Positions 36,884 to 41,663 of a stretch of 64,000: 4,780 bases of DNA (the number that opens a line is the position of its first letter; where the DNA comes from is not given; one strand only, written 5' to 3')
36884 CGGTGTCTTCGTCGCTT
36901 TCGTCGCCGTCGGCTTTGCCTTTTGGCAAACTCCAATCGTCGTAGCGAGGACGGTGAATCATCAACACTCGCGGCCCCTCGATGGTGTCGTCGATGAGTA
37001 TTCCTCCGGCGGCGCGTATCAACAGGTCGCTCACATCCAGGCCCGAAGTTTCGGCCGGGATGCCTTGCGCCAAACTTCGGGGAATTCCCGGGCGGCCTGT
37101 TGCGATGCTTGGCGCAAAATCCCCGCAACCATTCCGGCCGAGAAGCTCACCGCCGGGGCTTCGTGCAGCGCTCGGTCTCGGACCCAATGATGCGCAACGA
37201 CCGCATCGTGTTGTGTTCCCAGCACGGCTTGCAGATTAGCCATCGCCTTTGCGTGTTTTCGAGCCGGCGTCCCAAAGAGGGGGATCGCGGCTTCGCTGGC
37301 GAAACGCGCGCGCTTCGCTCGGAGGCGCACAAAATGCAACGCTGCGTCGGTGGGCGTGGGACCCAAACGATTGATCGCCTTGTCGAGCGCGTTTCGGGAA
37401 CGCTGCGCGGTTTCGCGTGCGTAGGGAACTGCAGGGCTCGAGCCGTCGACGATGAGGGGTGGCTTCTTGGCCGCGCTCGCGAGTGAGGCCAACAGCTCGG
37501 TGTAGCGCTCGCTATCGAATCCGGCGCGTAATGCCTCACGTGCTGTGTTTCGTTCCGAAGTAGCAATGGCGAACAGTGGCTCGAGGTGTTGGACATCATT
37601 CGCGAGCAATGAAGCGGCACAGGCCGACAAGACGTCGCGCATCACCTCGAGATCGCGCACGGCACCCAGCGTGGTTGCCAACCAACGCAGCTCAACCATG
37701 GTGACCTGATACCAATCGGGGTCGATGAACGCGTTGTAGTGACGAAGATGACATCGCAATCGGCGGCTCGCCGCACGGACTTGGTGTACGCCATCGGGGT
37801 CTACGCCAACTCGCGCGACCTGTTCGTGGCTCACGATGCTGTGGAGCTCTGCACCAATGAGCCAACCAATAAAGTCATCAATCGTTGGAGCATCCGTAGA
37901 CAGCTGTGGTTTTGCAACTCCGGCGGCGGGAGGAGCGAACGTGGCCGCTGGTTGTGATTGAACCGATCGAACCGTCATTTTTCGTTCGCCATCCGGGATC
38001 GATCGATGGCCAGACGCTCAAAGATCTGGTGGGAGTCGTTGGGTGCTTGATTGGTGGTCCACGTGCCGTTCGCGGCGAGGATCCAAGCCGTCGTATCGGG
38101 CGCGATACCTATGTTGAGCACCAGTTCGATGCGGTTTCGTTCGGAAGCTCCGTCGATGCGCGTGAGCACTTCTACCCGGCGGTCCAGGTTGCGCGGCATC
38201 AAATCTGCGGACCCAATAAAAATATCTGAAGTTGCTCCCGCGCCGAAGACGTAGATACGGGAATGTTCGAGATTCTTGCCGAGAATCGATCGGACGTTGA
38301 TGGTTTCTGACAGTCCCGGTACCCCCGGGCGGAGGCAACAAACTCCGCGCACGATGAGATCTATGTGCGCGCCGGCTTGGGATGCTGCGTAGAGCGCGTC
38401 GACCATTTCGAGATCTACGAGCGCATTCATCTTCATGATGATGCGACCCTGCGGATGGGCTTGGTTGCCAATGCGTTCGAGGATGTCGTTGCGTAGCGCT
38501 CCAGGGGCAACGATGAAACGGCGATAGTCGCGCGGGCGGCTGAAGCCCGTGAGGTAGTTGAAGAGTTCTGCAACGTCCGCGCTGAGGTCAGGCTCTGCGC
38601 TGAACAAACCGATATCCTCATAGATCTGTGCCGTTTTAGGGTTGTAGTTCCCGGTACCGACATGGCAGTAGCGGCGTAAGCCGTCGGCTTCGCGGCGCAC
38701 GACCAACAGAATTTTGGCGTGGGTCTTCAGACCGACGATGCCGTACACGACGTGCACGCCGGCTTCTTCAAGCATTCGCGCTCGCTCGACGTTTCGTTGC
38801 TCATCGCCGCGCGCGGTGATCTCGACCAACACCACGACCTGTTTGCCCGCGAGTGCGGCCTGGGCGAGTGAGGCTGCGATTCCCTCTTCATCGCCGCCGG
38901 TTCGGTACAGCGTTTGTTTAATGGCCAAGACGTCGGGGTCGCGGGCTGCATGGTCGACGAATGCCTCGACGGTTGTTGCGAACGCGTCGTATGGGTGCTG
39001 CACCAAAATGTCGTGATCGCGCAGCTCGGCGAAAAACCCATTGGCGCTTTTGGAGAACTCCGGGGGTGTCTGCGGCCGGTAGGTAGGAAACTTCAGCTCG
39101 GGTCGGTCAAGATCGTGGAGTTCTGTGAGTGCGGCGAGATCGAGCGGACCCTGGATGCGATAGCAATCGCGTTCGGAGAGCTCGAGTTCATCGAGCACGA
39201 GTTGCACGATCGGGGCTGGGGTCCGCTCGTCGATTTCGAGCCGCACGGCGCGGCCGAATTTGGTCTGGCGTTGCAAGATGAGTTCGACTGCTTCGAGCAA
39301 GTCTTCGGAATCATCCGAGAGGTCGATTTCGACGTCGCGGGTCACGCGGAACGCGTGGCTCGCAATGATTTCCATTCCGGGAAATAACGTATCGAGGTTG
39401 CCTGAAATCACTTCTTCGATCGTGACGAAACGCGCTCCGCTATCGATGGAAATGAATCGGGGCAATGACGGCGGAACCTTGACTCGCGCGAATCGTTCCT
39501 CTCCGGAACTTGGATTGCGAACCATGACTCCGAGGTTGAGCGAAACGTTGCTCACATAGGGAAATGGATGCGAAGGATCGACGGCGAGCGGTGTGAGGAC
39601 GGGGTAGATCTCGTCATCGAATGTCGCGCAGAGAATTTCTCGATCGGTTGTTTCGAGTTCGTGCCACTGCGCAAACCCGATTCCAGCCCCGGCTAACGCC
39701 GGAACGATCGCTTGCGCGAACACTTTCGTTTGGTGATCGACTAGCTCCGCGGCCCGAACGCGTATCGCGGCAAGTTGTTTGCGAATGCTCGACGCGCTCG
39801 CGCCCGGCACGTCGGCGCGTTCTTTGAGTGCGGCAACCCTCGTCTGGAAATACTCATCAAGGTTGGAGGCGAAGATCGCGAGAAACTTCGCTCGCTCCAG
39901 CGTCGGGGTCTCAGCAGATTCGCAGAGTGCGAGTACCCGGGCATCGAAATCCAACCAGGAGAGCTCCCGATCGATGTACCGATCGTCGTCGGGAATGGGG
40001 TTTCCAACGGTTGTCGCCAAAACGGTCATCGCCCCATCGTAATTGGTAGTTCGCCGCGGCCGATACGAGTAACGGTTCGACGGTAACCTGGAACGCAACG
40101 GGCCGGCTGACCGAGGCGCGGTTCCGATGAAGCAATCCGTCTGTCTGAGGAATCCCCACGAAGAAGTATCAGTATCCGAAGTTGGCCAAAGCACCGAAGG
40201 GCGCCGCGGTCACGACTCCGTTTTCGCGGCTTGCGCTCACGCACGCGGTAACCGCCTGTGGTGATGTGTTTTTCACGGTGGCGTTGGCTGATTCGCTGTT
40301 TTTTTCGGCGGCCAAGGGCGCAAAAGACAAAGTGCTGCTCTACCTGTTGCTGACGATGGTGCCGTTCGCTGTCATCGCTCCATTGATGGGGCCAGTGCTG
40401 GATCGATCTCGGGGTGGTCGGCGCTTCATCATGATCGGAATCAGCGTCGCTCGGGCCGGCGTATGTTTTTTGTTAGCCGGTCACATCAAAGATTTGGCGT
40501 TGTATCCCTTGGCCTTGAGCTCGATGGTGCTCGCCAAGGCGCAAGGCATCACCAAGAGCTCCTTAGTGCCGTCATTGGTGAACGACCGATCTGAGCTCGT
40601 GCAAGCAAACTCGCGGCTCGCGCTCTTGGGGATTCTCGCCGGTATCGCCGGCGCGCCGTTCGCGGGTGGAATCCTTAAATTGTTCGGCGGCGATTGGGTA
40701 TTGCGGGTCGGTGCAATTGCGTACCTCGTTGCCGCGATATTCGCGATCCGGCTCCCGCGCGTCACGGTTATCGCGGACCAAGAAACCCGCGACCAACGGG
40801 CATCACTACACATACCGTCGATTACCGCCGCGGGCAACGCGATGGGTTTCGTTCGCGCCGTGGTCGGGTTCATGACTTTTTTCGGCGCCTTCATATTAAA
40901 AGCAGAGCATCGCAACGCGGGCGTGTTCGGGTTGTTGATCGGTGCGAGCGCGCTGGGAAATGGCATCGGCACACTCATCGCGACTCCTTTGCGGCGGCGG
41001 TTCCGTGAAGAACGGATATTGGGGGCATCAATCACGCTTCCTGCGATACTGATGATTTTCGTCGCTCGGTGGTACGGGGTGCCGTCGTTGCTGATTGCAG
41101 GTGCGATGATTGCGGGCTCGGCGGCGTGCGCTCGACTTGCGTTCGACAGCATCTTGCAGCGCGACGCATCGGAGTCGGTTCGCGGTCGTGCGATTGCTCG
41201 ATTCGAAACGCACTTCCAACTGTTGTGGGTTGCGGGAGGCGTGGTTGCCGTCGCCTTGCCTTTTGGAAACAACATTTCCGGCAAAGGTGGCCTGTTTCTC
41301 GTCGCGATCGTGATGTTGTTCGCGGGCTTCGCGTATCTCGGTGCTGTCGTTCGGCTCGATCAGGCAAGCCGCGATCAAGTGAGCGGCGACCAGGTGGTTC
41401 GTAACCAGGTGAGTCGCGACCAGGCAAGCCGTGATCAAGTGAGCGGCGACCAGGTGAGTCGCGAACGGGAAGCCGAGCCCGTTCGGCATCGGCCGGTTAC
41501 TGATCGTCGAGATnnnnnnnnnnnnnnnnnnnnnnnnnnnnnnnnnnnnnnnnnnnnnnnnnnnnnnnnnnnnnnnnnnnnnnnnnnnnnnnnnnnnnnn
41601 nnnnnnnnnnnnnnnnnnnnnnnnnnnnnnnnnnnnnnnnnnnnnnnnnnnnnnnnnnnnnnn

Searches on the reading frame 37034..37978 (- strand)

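Call 8: search_protein_families(library=pfam, proteins=[window:37034-37978:-], max_evalue=0.001)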
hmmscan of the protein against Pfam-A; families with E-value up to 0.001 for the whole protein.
window:37034-37978:- (315 aa): 1 family
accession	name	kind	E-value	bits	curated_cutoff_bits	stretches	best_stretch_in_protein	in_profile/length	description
PF05235.19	CHAD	-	7e-48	164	25.6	1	42-267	4-228/228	CHAD domain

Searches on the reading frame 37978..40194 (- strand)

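Call 9: search_protein_families(library=pfam, proteins=[window:37978-40194:-], max_evalue=0.001)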
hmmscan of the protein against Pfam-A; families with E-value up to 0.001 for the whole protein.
window:37978-40194:- (739 aa): 5 families
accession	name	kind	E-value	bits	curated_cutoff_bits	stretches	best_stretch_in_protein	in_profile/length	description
PF17941.7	PP_kinase_C_1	-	2.6e-63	213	25.7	1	387-553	2-166/167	Polyphosphate kinase C-terminal domain 1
PF02503.22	PP_kinase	-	2e-55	187.8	31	1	184-359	2-183/183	Polyphosphate kinase middle domain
PF13090.12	PP_kinase_C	-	3e-52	177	25.8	1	561-720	2-165/172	Polyphosphate kinase C-terminal domain 2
PF13089.11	PP_kinase_N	-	6.4e-28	97.6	23.8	1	73-173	1-105/107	Polyphosphate kinase N-terminal domain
PF13091.12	PLDc_2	-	2.3e-09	37.6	27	0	582-683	9-118/132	PLD-like domain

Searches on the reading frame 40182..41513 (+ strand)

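Call 9: search_protein_families(library=pfam, proteins=[window:40182-41513:+], max_evalue=0.001)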
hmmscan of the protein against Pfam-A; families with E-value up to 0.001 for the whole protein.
window:40182-41513:+ (444 aa): 2 families
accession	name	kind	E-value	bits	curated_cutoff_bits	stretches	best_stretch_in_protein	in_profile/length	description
PF07690.21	MFS_1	-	2.7e-15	56.6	33.4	2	47-236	30-221/347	Major Facilitator Superfamily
PF05977.19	MFS_3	-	0.00015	20.8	27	1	46-410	42-414/524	Transmembrane secretion effector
